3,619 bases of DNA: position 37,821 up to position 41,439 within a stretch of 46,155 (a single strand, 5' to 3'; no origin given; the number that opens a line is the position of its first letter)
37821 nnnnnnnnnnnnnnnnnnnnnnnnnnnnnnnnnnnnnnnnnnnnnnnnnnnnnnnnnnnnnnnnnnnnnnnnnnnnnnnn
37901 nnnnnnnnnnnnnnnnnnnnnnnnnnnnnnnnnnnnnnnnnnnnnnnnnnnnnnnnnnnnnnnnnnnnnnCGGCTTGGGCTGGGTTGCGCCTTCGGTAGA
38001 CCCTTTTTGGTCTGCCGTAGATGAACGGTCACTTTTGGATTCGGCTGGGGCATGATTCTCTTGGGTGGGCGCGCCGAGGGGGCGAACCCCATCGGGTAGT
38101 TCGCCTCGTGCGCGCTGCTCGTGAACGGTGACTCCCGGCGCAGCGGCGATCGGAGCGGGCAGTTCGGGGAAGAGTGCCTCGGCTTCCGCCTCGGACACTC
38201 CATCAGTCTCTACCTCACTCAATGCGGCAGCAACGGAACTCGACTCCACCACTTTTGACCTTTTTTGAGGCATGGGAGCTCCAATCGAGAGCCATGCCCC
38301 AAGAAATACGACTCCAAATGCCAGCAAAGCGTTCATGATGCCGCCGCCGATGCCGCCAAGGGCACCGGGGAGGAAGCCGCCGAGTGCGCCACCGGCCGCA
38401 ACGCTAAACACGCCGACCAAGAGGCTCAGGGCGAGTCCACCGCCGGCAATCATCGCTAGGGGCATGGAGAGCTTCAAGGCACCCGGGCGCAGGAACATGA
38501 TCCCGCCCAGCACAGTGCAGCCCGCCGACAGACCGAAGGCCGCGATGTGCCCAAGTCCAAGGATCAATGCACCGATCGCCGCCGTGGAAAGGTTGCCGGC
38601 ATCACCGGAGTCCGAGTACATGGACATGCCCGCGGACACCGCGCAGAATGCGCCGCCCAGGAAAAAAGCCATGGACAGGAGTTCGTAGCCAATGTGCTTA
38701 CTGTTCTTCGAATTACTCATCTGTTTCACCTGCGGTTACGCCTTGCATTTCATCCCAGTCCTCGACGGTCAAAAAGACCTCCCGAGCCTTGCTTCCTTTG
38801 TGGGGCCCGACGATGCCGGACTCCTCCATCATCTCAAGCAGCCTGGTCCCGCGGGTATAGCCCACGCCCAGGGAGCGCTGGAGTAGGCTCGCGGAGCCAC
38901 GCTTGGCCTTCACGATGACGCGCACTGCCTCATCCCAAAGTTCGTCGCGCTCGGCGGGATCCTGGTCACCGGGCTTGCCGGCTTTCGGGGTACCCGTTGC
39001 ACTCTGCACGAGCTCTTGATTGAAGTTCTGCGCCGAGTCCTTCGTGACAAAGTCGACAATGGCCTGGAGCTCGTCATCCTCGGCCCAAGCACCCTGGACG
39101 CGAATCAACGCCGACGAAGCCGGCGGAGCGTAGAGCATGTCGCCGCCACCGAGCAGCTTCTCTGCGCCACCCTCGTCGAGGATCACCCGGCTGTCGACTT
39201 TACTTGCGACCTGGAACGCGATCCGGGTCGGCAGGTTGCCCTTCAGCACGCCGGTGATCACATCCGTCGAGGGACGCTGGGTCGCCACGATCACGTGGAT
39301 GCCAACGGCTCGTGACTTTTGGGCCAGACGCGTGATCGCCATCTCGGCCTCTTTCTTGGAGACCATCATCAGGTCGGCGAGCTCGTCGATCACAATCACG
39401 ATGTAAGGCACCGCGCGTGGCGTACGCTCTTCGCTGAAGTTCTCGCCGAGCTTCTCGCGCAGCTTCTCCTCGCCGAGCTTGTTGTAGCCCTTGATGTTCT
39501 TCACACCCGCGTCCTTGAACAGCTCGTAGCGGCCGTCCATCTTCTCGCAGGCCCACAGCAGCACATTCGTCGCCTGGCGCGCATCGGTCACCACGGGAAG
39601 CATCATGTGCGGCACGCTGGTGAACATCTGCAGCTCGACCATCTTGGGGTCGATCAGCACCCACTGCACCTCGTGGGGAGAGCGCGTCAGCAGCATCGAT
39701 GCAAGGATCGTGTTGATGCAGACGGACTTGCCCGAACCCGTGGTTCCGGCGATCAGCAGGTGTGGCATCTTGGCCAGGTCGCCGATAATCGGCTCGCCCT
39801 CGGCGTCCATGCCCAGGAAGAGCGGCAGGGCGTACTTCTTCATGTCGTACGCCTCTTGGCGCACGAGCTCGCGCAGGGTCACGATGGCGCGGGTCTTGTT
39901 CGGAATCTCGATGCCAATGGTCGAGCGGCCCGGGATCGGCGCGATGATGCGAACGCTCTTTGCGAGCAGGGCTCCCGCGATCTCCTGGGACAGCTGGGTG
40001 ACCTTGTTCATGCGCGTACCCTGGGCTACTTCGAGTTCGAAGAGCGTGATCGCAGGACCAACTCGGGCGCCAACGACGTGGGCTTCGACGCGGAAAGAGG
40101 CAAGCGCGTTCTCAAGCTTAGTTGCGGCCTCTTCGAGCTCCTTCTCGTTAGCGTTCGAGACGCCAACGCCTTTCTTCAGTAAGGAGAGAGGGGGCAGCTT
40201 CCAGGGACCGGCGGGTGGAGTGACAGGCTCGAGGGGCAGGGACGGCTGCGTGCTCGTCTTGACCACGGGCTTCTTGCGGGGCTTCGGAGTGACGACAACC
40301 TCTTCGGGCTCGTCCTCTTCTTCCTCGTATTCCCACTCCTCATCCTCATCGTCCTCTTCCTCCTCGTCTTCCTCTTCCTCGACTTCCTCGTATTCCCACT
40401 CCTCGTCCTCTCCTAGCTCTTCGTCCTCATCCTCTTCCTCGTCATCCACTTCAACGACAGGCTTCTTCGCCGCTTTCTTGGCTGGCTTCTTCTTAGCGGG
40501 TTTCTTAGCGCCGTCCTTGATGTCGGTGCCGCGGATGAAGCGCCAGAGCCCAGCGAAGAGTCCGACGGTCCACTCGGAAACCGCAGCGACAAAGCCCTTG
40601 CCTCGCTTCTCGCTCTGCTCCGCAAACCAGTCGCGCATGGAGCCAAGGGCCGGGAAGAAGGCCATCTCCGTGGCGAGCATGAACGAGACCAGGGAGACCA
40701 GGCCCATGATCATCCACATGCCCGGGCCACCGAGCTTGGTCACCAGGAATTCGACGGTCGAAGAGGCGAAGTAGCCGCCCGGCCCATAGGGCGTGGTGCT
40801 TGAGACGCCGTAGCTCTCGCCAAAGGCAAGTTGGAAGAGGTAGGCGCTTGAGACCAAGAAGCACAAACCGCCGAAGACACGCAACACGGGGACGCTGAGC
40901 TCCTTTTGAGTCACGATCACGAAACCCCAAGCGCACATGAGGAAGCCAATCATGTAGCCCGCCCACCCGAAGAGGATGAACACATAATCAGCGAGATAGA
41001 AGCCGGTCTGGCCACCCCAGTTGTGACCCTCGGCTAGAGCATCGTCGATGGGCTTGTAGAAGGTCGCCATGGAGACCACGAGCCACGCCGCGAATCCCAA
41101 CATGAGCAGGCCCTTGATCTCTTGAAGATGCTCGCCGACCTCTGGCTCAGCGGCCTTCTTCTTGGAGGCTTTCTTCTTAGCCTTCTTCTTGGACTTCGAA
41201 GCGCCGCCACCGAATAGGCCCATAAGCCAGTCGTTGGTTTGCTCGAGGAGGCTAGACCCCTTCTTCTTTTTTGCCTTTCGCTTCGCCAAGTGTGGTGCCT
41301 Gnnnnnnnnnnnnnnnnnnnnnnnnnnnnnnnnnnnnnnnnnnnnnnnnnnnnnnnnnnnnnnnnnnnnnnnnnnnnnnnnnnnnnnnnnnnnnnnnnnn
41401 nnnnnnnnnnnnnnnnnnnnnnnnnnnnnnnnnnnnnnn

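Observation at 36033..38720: FtsK paralogue with no motor, translationally coupled to canonical ftsK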

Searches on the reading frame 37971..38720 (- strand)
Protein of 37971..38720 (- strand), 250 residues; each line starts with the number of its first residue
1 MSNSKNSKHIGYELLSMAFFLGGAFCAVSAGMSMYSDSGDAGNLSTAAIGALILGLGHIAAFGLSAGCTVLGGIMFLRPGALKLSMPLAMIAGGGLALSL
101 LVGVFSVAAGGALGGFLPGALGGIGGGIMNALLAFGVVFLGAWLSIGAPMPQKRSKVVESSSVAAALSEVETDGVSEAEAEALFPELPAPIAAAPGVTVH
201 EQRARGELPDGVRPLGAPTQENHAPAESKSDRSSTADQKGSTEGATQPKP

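Call 37: find_homologous_proteins(query=A3, max_evalue=0.001)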
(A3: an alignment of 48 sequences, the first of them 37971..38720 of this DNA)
Query A3 (48 sequences) (250 aa, profile of the alignment): 1 proteins with E <= 0.001 among 8000 candidates.
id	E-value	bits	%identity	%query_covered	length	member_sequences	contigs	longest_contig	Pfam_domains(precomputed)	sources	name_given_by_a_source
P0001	8.7e-16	76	85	41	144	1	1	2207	-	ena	-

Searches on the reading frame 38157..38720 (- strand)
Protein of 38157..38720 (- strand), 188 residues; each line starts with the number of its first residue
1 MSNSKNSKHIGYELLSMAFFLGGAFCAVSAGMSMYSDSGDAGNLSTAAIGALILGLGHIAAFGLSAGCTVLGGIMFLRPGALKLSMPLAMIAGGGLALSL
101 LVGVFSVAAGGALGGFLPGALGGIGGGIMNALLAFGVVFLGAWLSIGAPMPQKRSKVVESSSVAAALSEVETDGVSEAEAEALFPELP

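Call 7: find_homologous_proteins(query=window:38157-38720:-, max_evalue=0.01)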
Query seq(188 aa) (188 aa): 1 proteins with E <= 0.01 among 6586 candidates.
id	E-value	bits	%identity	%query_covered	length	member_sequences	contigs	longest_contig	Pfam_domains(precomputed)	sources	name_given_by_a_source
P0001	1.0e-45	173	85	54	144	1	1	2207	-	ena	-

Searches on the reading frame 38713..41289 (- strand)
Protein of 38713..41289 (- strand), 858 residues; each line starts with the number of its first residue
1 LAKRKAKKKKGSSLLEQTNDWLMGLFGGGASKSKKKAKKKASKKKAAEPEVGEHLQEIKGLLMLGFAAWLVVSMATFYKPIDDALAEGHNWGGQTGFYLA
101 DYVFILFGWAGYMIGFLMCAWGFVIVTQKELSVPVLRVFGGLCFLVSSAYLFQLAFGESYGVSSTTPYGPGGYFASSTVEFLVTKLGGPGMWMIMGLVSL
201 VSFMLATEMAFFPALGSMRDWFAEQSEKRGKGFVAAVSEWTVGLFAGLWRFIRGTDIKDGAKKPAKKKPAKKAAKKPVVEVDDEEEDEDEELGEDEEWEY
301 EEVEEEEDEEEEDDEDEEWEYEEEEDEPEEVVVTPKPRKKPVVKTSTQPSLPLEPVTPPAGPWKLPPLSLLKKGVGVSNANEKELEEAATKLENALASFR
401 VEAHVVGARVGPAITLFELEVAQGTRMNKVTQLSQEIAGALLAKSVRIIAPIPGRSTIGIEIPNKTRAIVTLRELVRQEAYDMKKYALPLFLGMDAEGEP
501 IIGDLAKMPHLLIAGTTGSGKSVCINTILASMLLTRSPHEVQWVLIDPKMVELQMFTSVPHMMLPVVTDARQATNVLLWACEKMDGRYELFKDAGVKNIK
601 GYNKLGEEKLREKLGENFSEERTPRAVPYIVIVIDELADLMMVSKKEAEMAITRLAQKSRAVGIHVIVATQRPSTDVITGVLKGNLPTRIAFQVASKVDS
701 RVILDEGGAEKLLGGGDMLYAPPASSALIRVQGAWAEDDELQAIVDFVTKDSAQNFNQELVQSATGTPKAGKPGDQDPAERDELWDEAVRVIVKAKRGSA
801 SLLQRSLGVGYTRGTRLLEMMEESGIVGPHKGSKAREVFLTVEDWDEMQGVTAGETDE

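Call 4: search_protein_families(library=pfam, proteins=[window:38713-41289:-], max_evalue=1)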
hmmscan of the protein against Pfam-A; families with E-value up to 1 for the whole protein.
window:38713-41289:- (858 aa): 24 families
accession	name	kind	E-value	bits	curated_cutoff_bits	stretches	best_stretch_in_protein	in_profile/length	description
PF01580.24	FtsK_SpoIIIE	-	8.1e-59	199.2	24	1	472-674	2-220/221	FtsK/SpoIIIE family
PF17854.6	FtsK_alpha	-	6.9e-30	103.7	22.9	1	365-464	1-101/101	FtsK alpha domain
PF09397.16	FtsK_gamma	-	9.3e-23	80.2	30.6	1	780-840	2-62/63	Ftsk gamma domain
PF13491.11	FtsK_4TM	-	3.8e-20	72.7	23.1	1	54-212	3-164/171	4TM region of DNA translocase FtsK/SpoIIIE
PF12846.13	AAA_10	-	1.6e-06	27.9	27.5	1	501-556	14-64/362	AAA-like domain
PF20703.3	nSTAND1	-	0.0004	20.5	27.1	1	490-670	15-159/379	Novel STAND NTPase 1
PF01935.23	DUF87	-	0.00092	19.8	23.2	1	504-548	17-60/220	Helicase HerA, central domain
PF13401.12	AAA_22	-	0.00093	20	27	1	510-667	7-119/130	AAA domain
PF10412.15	TrwB_AAD_bind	-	0.003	16.9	20.5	1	509-532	16-39/387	Type IV secretion-system coupling protein DNA-binding domain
PF09073.15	BUD22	-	0.0079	16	37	1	262-324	154-255/435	BUD22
PF00437.27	T2SSE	-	0.01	15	24.9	1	492-531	124-165/370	Type II/IV secretion system protein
PF13191.12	AAA_16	-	0.02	15.8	32.6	1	509-638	25-142/167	AAA ATPase domain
PF04147.17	Nop14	-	0.047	12.4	34.9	1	281-329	339-401/862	Nop14-like family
PF13245.12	AAA_19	-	0.067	13.8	25.1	1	506-643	9-105/134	AAA domain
PF25201.1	nSTAND6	-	0.076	13.5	27.7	1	501-557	11-65/148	Novel STAND NTPase 6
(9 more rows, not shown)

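Call 5: search_protein_families(library=ncbifam, proteins=[window:38713-41289:-], max_evalue=1)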
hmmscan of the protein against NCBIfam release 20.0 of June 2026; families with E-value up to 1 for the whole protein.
window:38713-41289:- (858 aa): 20 families
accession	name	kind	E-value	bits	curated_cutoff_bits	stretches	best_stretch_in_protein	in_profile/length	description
NF007615.0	PRK10263.1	equivalog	8.3e-127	424.6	1566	2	358-839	861-1349/1355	DNA translocase FtsK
TIGR03928.1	T7_EssCb_Firm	equivalog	7.3e-28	96.7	778.4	1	507-712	468-661/1296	type VII secretion protein EssC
TIGR03924.1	T7SS_EccC_a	equivalog_domain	1.7e-24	86.6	509.15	1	509-712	451-645/673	type VII secretion protein EccCa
TIGR03925.1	T7SS_EccC_b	equivalog_domain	1.3e-23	83.1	346.55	2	504-702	71-257/564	type VII secretion protein EccCb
NF041214.1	plasmid_TraB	equivalog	1.8e-14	53.2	800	1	510-706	250-421/639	plasmid transfer protein TraB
TIGR03743.1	SXT_TraD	subfamily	9.4e-05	21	366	1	482-549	148-212/636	conjugative transfer system coupling protein TraD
NF053655.1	CedD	equivalog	0.0016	17.2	600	1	630-705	421-490/527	DNA-translocating ATPase CedD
NF042944.1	HerA_antiphage_2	equivalog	0.0028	16.5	850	0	646-674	449-477/576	anti-phage-associated helicase HerA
NF042943.1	HerA_antiphage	equivalog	0.007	15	800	1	645-703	455-511/566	anti-phage-associated helicase HerA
TIGR02759.1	TraD_Ftype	equivalog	0.01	14.6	521.35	1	499-531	167-199/566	type IV conjugative transfer system coupling protein TraD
NF041017.1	DNA_import_CedB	equivalog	0.019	13.6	700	0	618-672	464-515/590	DNA import protein CedB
TIGR00929.1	VirB4_CagE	subfamily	0.019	13.2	643.1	1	510-533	439-462/792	VirB4 family type IV secretion/conjugal transfer ATPase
NF058544.1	IVPilMotSglTMyx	equivalog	0.069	12.9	300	1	529-603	118-194/210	type IV pili motility protein SglT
TIGR02928.1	TIGR02928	subfamily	0.081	11.8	181.3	0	629-670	130-173/366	orc1/cdc6 family replication initiation protein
NF045516.2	SepX_GlpR_1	exception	0.093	12.5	160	1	270-327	81-142/293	divisome protein SepX/GlpR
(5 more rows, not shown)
